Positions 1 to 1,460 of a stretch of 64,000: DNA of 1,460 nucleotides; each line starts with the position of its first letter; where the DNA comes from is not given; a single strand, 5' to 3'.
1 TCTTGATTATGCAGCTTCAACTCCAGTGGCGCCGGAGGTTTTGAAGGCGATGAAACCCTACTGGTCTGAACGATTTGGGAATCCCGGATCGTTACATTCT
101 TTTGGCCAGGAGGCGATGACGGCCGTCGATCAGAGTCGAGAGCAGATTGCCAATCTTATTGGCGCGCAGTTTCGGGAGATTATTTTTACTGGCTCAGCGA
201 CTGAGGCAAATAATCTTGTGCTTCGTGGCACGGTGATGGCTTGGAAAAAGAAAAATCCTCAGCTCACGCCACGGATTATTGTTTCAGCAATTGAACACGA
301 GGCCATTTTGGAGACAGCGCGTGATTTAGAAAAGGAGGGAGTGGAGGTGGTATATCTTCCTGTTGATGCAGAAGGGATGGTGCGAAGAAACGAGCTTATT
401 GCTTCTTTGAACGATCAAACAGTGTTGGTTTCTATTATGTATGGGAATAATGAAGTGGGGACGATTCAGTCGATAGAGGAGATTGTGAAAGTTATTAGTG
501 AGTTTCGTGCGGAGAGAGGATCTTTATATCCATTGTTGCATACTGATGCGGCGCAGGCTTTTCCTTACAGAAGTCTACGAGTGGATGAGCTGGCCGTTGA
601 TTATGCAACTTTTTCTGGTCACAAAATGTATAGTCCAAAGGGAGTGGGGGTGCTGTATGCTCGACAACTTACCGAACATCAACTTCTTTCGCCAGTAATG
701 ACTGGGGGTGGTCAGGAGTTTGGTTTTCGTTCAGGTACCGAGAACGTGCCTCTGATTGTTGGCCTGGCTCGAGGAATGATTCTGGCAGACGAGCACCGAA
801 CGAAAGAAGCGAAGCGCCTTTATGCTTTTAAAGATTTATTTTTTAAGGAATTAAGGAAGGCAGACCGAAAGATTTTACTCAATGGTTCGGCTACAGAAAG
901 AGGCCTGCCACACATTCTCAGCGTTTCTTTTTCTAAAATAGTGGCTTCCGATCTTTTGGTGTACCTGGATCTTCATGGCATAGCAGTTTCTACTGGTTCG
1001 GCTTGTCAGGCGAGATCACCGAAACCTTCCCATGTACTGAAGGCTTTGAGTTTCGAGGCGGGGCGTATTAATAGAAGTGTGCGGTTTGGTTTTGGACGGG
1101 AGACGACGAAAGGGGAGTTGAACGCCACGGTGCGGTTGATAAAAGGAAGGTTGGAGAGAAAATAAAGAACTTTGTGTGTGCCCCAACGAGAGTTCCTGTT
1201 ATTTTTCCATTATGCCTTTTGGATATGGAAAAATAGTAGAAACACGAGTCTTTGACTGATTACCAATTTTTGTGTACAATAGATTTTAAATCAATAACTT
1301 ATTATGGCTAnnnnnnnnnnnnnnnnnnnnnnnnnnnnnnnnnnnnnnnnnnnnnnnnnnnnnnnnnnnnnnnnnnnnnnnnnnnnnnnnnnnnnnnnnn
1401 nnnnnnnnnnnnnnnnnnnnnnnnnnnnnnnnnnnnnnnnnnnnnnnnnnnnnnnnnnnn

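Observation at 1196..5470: Recurrent regulatory module: long hairpin with invariant 14-nt loop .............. followed by GAGTC...TTGAC(-35), upstream of clpB and of the DeoR-HTH gene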

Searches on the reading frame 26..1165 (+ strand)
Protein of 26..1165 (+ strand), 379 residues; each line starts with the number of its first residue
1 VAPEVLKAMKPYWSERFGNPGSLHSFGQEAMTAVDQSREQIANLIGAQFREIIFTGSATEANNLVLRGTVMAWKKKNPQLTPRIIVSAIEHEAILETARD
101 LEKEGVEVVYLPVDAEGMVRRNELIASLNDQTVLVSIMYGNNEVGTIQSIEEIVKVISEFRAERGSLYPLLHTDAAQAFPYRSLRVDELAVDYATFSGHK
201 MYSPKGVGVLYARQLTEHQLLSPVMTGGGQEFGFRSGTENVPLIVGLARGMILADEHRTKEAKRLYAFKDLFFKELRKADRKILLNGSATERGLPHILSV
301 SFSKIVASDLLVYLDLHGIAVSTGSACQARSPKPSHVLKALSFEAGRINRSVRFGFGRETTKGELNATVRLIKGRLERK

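Call 14: search_protein_families(library=pfam, proteins=[window:26-1165:+], max_evalue=0.01)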
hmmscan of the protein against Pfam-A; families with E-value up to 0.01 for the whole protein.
window:26-1165:+ (379 aa): 1 family
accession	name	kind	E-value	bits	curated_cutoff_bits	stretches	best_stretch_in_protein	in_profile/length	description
PF00266.25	Aminotran_5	-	1.7e-68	231.7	21.5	1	3-365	13-368/371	Aminotransferase class-V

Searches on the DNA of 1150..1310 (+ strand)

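Call 32: search_rna_families(source=window, start=1150, end=1310, threshold=evalue, max_evalue=10)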
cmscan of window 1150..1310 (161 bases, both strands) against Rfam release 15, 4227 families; matches with E-value up to 10: 17.
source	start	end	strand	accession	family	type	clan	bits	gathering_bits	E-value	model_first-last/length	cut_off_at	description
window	1185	1248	+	RF03996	mir-3012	Gene; miRNA;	-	18.9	90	0.3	1-68/68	no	mir-3012 microRNA precursor family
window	1191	1244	+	RF03578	mir-3910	Gene; miRNA;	-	17.6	95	0.38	1-82/82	no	mir-3910 microRNA precursor family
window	1190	1244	+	RF04109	mir-1305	Gene; miRNA;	-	16.4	63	0.94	1-83/83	no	mir-1305 microRNA precursor family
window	1190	1245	-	RF00705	mir-202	Gene; miRNA;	-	16.1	51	0.26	1-76/76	no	mir-202 microRNA precursor family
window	1184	1254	-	RF04167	mir-1972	Gene; miRNA;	-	16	90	1.1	1-81/81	no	mir-1972 microRNA precursor family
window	1219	1243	-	RF01355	CRISPR-DR26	Gene; CRISPR;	-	15.9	39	2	1-25/25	no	CRISPR RNA direct repeat element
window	1193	1244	+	RF04273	MIR827_2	Gene; miRNA;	CL00143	15.6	67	3.4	1-89/89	no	MIR827_2 microRNA precursor family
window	1191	1258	-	RF00185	Flavi_CRE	Cis-reg;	-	15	42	2.5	1-96/96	no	Flavivirus 3' UTR cis-acting replication element (CRE)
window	1191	1244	-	RF03578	mir-3910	Gene; miRNA;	-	14.8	95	2.2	1-82/82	no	mir-3910 microRNA precursor family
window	1187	1253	+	RF03664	MIR6288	Gene; miRNA;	-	14.6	74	2.4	1-92/92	no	MIR6288 microRNA precursor family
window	1151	1209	+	RF00659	mir-365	Gene; miRNA;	-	14.5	62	1.9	1-86/86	no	mir-365 microRNA precursor family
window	1281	1301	-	RF00390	TYMV_upPK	Cis-reg;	-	13.7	38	2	1-23/23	no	turnip yellow mosaic virus upstream pseudo-knot (TYMV_upPK)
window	1190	1245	+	RF04027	mir-1422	Gene; miRNA;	-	13.7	60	7.7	1-84/84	no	mir-1422 microRNA precursor family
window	1191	1243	-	RF03504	mir-9461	Gene; miRNA;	-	13.4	84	3.6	1-80/80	no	mir-9461 microRNA precursor family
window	1190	1245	-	RF04027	mir-1422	Gene; miRNA;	-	13.3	60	9.6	1-84/84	no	mir-1422 microRNA precursor family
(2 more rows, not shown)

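Call 53: build_rna_model(alignment_id=A1, structure=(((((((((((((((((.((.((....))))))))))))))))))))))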
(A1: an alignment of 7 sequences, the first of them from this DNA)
Model R1 built from alignment A1 (7 sequences, 48 columns); structure: as given.
model positions 46; base pairs 20; branch points 0; effective number of sequences 7; information 1.083 bits per position. Calibrated on 0.2 Mb of random sequence (short: E-values are rough).
structure used (alignment columns):
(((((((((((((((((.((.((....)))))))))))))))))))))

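Call 54: search_with_rna_model(model_id=R1, sources=[window, L016, L030, L033, L034, L036, L038, L042, L046, L026], max_evalue=10, show_alignments=0)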
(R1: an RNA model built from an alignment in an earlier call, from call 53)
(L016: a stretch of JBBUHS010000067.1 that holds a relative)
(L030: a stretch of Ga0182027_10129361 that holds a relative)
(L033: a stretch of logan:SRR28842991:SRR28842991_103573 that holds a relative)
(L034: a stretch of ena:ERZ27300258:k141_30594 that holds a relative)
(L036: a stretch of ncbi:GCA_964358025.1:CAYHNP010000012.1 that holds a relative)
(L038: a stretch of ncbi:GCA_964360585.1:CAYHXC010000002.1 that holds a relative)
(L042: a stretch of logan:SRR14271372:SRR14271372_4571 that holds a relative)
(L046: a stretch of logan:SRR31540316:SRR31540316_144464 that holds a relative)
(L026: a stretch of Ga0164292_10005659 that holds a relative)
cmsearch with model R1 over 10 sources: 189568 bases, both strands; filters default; matches with E-value up to 10: 15.
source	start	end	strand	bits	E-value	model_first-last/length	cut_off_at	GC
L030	2726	2771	+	66.4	2.1e-16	1-46/46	no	0.41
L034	4311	4356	-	64.8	6.7e-16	1-46/46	no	0.24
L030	2243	2288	-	63.9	1.2e-15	1-46/46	no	0.57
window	5383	5428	+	63.7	1.3e-15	1-46/46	no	0.3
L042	9832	9877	+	63.7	1.3e-15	1-46/46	no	0.3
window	1195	1240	+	58.5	5.2e-14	1-46/46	no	0.3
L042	5644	5689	+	58.5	5.2e-14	1-46/46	no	0.3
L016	1749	1794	-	57.3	1.1e-13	1-46/46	no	0.33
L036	9900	9945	+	49.4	2.7e-11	1-46/46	no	0.46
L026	4409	4428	-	28.5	5.2e-05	14-33/46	no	0.35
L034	9755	9820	+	27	0.00014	1-46/46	no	0.48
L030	2665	2710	+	25.9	0.00032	1-46/46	no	0.5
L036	9783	9823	+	23.2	0.002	1-46/46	no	0.39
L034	9901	9943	+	18.6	0.049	1-46/46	no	0.28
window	58181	58191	+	12.3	3.7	19-29/46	no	0.45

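Call 59: search_with_rna_model(model_id=R1, sources=[L047, L048, L049, L050, L037, L039, L044], max_evalue=10)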
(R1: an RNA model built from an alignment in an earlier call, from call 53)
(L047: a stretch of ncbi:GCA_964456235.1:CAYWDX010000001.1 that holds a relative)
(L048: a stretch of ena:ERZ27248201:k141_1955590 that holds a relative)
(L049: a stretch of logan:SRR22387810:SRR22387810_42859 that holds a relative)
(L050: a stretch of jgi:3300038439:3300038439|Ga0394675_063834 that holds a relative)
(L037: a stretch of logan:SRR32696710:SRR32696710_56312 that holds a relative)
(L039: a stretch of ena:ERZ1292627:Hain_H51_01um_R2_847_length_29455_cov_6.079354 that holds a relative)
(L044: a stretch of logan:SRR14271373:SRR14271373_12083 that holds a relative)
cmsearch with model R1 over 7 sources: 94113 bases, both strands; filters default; matches with E-value up to 10: 4.
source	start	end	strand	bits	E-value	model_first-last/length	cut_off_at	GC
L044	4680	4725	+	63.7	6.7e-16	1-46/46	no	0.3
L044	492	537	+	58.5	2.6e-14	1-46/46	no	0.3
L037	9283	9328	+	49.4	1.3e-11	1-46/46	no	0.46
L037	9166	9206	+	23.2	0.00099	1-46/46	no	0.39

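Call 66: search_with_rna_model(model_id=R1, sources=[L051, L052], max_evalue=10)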
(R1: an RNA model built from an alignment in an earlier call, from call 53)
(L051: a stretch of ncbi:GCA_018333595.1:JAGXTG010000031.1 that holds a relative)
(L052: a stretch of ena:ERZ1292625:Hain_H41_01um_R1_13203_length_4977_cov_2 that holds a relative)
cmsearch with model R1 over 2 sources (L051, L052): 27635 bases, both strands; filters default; matches with E-value up to 10: 0.
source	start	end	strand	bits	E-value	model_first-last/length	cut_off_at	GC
